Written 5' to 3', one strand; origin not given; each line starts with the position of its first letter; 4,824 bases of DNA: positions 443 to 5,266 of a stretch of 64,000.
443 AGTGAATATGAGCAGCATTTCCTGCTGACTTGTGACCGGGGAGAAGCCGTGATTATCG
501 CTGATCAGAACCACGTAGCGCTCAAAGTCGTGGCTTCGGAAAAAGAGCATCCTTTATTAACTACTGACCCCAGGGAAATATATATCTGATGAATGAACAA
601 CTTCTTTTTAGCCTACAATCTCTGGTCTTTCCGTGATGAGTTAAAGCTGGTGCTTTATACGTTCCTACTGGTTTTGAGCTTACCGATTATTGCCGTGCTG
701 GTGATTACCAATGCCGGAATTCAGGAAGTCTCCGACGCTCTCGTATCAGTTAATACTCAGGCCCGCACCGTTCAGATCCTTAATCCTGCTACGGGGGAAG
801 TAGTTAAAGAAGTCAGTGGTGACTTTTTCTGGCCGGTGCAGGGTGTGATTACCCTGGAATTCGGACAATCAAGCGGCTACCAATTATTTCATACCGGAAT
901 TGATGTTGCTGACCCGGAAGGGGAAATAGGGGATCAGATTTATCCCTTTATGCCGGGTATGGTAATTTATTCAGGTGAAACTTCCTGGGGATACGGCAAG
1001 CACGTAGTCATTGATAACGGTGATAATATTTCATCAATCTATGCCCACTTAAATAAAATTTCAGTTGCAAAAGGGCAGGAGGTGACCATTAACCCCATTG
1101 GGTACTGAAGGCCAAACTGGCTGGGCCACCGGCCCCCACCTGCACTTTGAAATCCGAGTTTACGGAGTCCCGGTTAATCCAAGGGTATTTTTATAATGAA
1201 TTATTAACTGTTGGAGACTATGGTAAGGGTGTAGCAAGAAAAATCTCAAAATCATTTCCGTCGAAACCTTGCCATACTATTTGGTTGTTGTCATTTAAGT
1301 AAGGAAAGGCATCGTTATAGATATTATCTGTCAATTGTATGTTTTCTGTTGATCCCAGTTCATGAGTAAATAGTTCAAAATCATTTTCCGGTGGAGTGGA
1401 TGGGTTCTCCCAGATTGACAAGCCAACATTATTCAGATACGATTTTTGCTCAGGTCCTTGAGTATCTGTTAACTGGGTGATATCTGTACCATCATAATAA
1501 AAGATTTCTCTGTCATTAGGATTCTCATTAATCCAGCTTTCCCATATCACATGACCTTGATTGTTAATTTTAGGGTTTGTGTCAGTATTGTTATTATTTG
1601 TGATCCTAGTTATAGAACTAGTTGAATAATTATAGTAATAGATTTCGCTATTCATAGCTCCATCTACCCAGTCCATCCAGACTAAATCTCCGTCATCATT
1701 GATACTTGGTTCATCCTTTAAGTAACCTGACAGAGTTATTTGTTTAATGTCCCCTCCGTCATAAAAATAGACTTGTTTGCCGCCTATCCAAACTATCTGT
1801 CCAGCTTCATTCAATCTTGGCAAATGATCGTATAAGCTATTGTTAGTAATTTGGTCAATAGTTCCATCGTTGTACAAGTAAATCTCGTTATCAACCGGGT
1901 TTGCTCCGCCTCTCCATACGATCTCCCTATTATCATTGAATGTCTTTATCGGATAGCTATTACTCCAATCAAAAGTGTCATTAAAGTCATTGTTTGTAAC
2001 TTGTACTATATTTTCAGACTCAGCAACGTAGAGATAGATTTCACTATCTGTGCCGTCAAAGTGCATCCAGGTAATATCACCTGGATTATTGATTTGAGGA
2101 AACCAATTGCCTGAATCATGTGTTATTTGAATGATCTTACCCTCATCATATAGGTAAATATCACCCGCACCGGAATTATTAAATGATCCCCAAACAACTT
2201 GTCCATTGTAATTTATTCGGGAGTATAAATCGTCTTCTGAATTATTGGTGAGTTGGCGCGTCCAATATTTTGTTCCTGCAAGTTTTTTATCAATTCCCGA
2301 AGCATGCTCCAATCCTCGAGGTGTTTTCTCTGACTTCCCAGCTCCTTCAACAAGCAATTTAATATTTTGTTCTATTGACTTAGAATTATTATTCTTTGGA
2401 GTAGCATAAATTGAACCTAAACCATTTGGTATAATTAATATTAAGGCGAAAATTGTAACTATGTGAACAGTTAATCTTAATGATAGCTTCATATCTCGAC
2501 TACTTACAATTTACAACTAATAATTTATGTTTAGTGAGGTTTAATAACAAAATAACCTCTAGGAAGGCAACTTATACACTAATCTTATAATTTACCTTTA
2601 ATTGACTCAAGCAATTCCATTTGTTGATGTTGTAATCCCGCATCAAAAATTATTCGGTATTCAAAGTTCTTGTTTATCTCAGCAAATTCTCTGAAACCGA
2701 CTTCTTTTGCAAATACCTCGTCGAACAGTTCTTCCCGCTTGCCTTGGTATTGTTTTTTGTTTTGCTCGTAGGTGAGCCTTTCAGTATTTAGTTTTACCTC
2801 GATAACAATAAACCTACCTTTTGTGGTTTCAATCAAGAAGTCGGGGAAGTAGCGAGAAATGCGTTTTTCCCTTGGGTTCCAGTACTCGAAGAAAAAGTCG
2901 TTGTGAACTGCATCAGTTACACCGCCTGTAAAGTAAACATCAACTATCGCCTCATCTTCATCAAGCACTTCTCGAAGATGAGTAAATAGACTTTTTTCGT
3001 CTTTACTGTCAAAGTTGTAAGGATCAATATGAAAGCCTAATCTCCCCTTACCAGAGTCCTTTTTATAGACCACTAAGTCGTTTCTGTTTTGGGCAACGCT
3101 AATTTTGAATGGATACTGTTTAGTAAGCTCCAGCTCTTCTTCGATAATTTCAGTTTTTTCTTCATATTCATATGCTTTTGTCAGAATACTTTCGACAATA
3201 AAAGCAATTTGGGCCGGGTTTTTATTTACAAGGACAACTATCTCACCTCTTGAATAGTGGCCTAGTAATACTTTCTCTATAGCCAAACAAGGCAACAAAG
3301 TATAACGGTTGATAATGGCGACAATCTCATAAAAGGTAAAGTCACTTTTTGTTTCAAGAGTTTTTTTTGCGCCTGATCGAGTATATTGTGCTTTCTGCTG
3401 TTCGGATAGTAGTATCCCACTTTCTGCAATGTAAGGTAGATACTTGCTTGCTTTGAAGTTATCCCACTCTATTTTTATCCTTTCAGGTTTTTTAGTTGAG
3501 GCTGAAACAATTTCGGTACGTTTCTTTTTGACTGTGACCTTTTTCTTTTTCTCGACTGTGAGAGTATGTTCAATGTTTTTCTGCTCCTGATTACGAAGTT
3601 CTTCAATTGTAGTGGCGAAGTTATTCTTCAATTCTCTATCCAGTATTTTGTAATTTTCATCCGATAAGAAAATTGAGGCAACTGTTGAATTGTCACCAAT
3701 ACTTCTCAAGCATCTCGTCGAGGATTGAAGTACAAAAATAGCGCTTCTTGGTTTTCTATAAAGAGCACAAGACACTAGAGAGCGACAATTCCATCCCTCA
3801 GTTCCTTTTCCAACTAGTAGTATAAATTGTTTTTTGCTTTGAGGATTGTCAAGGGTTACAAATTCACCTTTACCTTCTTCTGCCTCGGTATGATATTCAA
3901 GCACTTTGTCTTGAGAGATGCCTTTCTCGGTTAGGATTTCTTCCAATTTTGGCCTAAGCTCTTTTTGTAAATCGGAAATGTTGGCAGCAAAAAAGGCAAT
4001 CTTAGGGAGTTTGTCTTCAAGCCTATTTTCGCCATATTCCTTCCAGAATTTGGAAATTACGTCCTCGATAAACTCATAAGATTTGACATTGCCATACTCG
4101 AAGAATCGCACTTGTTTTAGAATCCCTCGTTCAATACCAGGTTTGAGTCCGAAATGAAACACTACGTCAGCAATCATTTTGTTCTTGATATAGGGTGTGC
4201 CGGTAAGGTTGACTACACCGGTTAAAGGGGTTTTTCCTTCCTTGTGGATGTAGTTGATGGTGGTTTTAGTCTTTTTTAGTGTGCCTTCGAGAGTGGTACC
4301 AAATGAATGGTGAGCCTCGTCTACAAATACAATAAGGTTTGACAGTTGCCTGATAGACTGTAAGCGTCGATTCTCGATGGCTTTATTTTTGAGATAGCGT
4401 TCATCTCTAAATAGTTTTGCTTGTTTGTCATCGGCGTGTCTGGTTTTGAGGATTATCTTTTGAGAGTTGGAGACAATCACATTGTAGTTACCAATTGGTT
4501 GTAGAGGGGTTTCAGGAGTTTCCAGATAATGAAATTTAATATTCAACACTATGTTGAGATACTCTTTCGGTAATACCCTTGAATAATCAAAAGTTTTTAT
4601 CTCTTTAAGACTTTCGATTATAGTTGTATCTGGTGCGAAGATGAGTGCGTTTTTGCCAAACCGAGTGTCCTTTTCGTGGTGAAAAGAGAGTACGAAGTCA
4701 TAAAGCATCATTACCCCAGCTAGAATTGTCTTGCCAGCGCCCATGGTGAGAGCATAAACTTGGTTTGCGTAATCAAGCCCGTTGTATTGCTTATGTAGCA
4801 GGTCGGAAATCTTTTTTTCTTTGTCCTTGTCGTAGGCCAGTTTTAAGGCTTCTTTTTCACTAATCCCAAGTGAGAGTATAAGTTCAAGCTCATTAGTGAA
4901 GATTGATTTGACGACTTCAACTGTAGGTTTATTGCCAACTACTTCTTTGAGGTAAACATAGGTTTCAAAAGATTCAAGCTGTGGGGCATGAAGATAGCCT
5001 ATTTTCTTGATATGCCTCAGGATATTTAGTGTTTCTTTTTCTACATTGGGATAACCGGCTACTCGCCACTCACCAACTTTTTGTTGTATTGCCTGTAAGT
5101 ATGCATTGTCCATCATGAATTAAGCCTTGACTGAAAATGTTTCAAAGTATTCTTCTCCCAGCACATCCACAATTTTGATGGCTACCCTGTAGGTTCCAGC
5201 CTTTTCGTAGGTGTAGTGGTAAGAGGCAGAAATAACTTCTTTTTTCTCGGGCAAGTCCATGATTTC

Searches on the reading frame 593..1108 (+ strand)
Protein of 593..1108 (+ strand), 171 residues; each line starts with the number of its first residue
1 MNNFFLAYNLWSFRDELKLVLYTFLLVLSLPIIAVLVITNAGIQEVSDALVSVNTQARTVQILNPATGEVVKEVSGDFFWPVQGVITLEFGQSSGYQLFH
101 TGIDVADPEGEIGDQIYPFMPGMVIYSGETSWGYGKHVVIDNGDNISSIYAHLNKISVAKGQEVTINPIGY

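Call 3: search_protein_families(library=pfam, proteins=[window:593-1108:+], max_evalue=0.01)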
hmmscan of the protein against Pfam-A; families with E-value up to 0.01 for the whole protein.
window:593-1108:+ (171 aa): 1 family
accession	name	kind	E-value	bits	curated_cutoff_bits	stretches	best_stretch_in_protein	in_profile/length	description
PF01551.29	Peptidase_M23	-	3e-14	53.4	28.7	1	99-165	2-64/96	Peptidase family M23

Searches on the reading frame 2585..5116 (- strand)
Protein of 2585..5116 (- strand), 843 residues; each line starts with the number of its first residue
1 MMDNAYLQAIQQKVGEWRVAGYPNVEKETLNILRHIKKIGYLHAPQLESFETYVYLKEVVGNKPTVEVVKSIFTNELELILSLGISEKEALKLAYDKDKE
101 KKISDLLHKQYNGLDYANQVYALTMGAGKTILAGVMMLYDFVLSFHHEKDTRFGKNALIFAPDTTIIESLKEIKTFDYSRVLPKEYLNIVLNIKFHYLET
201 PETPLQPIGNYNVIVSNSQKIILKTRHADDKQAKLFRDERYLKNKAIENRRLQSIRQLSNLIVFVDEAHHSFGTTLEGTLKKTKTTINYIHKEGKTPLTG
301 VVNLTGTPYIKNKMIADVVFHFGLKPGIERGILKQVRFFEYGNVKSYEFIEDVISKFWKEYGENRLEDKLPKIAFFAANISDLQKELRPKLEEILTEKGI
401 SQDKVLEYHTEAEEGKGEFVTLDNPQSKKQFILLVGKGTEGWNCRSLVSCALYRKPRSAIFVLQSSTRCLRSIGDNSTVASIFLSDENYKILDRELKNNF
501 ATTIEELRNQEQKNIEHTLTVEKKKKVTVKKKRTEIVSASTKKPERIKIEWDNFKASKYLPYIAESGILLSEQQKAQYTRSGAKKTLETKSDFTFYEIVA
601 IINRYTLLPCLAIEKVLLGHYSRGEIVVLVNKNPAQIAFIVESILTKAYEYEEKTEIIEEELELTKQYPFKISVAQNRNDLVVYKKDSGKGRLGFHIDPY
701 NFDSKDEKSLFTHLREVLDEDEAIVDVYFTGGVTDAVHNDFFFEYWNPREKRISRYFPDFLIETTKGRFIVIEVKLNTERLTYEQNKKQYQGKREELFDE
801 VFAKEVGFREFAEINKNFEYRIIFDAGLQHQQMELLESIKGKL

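Call 3: search_protein_families(library=pfam, proteins=[window:2585-5116:-], max_evalue=0.01)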
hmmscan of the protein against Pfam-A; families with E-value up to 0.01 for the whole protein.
window:2585-5116:- (843 aa): 2 families
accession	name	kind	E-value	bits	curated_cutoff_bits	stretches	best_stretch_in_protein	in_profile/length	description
PF04851.21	ResIII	-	7.6e-06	26.4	22.5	1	121-308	28-162/164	Type III restriction enzyme, res subunit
PF06356.17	DUF1064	-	0.0054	17.6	24.7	0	696-796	10-103/117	Protein of unknown function (DUF1064)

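Call 35: search_protein_families(library=ncbifam, proteins=[window:2585-5116:-], max_evalue=0.001)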
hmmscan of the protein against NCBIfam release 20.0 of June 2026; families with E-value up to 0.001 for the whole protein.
window:2585-5116:- (843 aa): 1 family
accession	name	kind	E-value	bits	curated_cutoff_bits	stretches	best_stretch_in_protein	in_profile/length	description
NF046055.1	restr_BPTD_3080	equivalog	1.3e-21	76.3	800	1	5-300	69-334/970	BPTD_3080 family restriction endonuclease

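Call 36: search_protein_families(library=padloc, proteins=[window:2585-5116:-], max_evalue=0.001)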
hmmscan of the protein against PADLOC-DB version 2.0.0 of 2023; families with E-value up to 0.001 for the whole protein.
window:2585-5116:- (843 aa): 0 families

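Call 72: search_solved_structures(query=window:2585-5116:-, max_evalue=0.01)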
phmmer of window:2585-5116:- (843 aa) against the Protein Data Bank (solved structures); distinct sequences matched with E-value up to 0.01: 0.
